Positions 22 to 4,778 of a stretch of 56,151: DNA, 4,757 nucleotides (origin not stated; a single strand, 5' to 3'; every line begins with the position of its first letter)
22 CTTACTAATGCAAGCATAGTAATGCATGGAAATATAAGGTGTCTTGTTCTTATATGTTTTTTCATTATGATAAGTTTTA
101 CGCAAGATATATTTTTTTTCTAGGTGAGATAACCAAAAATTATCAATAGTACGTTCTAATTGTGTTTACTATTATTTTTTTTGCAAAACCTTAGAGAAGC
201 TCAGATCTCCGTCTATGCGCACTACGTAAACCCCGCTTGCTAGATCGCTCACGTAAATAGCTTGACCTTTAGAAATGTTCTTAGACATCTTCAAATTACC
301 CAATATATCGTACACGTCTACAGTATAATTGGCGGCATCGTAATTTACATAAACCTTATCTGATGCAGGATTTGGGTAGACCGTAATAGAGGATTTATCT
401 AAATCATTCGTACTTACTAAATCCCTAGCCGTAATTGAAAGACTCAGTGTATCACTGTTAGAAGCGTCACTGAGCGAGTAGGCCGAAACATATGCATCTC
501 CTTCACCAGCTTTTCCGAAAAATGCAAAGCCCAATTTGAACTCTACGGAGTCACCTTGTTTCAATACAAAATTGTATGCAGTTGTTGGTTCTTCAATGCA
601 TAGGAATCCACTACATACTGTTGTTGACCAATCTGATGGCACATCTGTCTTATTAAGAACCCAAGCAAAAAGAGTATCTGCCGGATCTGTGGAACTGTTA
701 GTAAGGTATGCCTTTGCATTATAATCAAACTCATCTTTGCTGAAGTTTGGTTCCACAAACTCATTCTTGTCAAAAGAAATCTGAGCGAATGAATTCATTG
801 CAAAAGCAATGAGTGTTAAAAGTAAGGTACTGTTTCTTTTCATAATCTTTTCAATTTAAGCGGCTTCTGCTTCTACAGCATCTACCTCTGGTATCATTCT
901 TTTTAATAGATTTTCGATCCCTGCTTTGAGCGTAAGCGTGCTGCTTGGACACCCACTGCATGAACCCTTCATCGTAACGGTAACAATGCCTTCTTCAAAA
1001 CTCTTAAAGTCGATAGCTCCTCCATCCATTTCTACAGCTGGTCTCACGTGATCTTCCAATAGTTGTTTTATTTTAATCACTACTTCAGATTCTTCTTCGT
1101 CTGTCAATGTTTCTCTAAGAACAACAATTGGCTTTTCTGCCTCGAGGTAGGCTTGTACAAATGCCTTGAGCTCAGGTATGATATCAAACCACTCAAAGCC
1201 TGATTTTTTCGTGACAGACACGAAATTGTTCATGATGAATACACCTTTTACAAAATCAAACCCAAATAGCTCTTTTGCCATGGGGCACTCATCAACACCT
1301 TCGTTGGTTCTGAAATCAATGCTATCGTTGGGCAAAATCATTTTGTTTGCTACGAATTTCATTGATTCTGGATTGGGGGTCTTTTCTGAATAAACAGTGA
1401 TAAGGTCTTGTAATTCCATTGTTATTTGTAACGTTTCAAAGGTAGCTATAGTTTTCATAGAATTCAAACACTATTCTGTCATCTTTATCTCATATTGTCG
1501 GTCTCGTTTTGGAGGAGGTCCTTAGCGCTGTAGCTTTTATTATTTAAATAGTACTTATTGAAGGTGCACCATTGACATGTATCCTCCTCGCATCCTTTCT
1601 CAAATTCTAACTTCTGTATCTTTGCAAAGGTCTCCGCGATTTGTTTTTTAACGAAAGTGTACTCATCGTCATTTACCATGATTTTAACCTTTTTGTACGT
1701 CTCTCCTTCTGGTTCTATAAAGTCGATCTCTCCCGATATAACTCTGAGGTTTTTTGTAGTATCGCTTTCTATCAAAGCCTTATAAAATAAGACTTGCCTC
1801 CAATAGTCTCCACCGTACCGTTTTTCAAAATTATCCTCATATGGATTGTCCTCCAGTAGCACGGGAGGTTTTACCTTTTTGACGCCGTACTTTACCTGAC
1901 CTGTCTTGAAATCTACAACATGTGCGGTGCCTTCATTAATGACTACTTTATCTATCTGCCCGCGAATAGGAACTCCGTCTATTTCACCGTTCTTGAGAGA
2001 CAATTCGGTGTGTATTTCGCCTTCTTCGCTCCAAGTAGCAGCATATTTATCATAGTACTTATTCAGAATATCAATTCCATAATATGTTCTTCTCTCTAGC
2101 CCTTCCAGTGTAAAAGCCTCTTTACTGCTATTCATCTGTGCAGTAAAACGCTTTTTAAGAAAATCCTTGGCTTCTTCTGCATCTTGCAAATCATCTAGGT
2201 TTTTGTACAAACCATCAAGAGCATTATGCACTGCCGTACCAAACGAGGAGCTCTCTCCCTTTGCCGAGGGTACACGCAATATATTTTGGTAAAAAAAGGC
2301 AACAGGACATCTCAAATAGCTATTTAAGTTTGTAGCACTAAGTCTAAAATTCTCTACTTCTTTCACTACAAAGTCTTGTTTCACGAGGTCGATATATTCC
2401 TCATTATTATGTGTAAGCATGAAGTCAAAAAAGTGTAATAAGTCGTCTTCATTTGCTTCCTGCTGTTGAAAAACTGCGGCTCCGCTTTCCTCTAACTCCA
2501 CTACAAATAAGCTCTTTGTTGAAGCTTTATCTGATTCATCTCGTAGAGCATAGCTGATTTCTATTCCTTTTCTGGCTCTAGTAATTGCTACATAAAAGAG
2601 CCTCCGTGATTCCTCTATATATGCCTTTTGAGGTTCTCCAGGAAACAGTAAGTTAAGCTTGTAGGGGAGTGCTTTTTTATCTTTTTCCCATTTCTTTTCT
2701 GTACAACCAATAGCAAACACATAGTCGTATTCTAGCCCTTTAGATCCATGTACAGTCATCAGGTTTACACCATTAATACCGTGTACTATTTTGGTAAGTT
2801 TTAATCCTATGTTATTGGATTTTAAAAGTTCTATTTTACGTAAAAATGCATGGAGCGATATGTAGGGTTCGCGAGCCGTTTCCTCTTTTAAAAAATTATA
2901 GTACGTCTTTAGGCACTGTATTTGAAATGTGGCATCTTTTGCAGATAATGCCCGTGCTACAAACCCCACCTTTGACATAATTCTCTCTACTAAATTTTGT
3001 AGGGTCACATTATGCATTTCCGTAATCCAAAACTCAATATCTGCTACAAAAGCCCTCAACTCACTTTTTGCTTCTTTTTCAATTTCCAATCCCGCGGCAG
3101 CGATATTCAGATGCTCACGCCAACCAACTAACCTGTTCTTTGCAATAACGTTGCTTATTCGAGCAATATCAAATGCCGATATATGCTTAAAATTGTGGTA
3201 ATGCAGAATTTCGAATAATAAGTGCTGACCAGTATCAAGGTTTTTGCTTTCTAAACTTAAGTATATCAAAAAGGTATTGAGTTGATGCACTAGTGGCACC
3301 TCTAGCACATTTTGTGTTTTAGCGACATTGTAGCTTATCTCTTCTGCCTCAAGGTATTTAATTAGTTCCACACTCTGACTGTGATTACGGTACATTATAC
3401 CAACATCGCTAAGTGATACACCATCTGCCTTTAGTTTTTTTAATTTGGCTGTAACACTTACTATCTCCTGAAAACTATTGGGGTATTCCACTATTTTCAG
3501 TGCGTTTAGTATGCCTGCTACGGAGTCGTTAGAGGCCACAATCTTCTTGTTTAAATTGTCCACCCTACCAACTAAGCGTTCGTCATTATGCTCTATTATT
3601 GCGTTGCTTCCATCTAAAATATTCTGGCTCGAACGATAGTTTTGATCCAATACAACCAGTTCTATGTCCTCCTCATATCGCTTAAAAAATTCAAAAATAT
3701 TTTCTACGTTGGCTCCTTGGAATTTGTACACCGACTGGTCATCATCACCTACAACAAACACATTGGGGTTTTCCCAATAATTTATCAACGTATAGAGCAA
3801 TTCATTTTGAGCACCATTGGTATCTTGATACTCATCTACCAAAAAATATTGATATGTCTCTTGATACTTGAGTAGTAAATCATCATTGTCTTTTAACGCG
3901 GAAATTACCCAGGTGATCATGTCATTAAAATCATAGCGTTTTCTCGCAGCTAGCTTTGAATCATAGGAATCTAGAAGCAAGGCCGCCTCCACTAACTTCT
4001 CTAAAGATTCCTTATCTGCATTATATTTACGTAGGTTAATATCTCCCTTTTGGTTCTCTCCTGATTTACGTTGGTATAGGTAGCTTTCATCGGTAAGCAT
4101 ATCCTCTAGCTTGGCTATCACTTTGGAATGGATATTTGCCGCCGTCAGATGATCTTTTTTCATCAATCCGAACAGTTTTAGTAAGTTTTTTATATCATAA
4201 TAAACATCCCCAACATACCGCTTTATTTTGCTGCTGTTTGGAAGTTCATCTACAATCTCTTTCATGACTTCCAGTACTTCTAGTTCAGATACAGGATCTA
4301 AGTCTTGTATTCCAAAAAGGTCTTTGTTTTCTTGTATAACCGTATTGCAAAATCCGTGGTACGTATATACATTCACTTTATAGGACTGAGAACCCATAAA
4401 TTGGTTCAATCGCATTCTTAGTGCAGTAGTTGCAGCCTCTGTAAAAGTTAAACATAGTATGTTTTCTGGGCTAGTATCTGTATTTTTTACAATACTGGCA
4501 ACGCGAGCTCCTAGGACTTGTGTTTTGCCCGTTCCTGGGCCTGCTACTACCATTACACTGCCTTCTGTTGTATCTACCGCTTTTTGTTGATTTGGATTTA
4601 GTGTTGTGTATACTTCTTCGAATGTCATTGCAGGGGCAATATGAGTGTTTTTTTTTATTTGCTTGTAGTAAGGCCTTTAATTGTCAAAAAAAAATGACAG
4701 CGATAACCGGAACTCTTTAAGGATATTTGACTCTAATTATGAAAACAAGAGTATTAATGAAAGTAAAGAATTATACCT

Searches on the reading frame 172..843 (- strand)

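Call 41: search_protein_families(library=pfam, proteins=[window:172-843:-], max_evalue=0.001)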
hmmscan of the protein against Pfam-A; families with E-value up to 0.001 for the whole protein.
window:172-843:- (223 aa): 1 family
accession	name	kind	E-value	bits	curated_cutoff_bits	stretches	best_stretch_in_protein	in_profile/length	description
PF18962.6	Por_Secre_tail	-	1.4e-12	48.2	27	1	155-213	1-65/75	Secretion system C-terminal sorting domain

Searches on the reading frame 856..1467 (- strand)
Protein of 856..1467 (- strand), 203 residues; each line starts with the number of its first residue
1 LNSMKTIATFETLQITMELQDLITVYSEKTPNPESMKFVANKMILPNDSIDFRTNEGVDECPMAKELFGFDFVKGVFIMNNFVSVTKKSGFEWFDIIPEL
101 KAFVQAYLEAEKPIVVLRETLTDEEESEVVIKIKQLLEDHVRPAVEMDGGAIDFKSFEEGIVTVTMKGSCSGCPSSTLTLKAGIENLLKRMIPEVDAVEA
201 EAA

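Call 41: search_protein_families(library=pfam, proteins=[window:856-1467:-], max_evalue=0.001)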
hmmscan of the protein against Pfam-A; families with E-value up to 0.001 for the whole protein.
window:856-1467:- (203 aa): 2 families
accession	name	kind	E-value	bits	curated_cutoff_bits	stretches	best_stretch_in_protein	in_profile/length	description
PF01106.22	NifU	-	5.9e-26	90.8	27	1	133-199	1-67/67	NifU-like domain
PF08712.16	Nfu_N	-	6.5e-25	87.4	27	1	25-110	1-87/88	Scaffold protein Nfu/NifU N terminal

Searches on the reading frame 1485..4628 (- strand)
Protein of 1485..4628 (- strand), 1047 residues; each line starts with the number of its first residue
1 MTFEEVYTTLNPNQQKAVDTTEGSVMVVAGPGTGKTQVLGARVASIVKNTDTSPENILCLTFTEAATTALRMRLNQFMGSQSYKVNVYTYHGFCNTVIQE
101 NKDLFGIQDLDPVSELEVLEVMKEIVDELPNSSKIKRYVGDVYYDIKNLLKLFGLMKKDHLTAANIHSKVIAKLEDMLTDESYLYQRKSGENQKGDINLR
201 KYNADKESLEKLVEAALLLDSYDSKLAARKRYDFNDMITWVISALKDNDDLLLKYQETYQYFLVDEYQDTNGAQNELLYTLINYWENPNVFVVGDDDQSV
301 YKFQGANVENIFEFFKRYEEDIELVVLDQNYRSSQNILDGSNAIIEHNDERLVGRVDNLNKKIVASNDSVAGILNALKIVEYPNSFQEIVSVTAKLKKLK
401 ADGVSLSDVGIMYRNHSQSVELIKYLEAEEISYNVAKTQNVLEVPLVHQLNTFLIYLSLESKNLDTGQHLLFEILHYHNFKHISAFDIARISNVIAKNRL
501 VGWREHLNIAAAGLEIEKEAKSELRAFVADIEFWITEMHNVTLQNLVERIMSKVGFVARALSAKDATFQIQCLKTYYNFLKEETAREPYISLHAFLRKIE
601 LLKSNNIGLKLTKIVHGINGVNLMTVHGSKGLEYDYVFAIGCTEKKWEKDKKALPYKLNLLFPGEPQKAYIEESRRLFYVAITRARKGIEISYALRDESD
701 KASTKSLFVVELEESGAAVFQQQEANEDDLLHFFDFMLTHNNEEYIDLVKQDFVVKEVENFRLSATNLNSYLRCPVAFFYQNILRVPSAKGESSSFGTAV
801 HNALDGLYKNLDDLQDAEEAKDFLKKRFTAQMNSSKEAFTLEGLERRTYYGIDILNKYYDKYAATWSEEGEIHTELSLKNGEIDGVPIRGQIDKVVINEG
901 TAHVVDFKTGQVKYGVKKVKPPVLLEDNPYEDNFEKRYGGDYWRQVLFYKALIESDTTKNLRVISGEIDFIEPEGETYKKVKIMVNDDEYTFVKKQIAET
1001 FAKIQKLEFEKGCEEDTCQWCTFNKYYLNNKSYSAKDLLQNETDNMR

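Call 41: search_protein_families(library=pfam, proteins=[window:1485-4628:-], max_evalue=0.001)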
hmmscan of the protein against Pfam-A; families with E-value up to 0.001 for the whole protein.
window:1485-4628:- (1047 aa): 7 families
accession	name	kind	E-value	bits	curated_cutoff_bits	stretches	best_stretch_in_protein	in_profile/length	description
PF00580.27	UvrD-helicase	-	1.2e-61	209.2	23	1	10-318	1-270/271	UvrD/REP helicase N-terminal domain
PF13361.12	UvrD_C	-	1.6e-32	113.7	25.6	1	325-694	1-348/350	UvrD-like helicase C-terminal domain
PF12705.13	PDDEXK_1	-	3.7e-23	83.2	22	1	762-1024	1-243/247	PD-(D/E)XK nuclease superfamily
PF13245.12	AAA_19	-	8.6e-18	65.2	25.1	1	14-303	1-133/134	AAA domain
PF13538.12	UvrD_C_2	-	2.5e-09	37.3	27.4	0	623-644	4-25/52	UvrD-like helicase C-terminal domain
PF01443.25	Viral_helicase1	-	8.1e-06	26.2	21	0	623-691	179-226/228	Viral superfamily 1 RNA helicase core domain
PF13604.12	AAA_30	-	5.2e-05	23.5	27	0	9-73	1-65/191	AAA domain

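Call 65: search_protein_families(library=ncbifam, proteins=[window:1485-4628:-], max_evalue=0.001)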
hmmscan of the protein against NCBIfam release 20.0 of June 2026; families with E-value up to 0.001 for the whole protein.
window:1485-4628:- (1047 aa): 14 families
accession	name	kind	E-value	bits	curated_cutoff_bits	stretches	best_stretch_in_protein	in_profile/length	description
TIGR01073.1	pcrA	equivalog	5.4e-88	296.1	911.2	2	205-694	158-610/725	DNA helicase PcrA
NF008743.0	PRK11773.1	equivalog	1.1e-70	238.8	965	2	192-714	147-638/720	DNA helicase II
TIGR01075.1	uvrD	equivalog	1.3e-70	238.6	1144.45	2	193-713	143-632/715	DNA helicase II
TIGR01074.1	rep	equivalog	1.6e-70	238.2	951.45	2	203-697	151-615/668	DNA helicase Rep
NF008276.0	PRK11054.1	equivalog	6.6e-53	180.2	543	2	5-362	191-533/684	DNA helicase IV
NF008172.0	PRK10919.1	equivalog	6.2e-48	163.5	1168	2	191-691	140-609/673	DNA helicase Rep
TIGR02784.1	addA_alphas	equivalog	9.2e-39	133.6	860.75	4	199-349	328-497/1138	double-strand break repair helicase AddA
TIGR02785.1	addA_Gpos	equivalog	2.9e-37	128.1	707.65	3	198-358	323-493/1234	helicase-exonuclease AddAB subunit AddA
TIGR00609.1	recB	equivalog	1.4e-33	116.1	696.05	2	225-726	336-844/1175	exodeoxyribonuclease V subunit beta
NF010485.0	PRK13909.1-2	equivalog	2.9e-24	85.4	650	1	198-646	265-636/909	RecB-like helicase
NF010487.0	PRK13909.1-4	equivalog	3.9e-20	71.7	759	1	200-453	263-522/924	RecB-like helicase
NF008128.0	PRK10876.1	equivalog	3.3e-15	54.8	1697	1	228-352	345-468/1181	exodeoxyribonuclease V subunit beta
TIGR02786.1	addB_alphas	equivalog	1.2e-06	26.9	486.5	1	762-911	751-905/1024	double-strand break repair protein AddB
NF041254.1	motor_HelR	exception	0.00028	19.3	750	0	4-47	182-226/706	RNA polymerase recycling motor ATPase HelR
